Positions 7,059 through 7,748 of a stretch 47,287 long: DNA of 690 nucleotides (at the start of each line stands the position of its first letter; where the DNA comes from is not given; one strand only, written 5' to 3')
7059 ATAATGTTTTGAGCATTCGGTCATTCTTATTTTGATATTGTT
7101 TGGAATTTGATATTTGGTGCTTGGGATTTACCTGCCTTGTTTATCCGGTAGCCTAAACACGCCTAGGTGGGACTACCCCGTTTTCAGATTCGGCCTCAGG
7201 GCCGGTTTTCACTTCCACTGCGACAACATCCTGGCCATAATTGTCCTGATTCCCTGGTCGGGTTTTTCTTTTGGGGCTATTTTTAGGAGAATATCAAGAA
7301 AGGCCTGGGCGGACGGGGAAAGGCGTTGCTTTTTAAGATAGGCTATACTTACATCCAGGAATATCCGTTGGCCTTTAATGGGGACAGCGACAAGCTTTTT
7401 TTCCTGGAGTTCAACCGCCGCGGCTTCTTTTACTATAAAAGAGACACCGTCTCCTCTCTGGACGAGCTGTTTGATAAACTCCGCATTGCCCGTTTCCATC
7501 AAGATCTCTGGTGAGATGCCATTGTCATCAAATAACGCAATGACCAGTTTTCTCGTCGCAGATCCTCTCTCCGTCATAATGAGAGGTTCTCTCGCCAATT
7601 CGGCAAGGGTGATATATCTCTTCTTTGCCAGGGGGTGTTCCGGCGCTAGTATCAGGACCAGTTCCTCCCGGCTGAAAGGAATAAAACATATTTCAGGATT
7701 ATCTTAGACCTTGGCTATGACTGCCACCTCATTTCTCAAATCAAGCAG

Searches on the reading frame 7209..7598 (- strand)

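Call 7: search_protein_families(library=pfam, proteins=[window:7209-7598:-], max_evalue=0.001)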
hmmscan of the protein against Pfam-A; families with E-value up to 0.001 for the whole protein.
window:7209-7598:- (129 aa): 2 families
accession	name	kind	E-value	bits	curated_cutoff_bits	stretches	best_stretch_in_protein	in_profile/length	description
PF03466.25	LysR_substrate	-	1.4e-22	80.5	28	1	2-106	102-206/209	LysR substrate binding domain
PF13531.11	SBP_bac_11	-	0.00013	22.3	25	1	26-105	131-213/227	Bacterial extracellular solute-binding protein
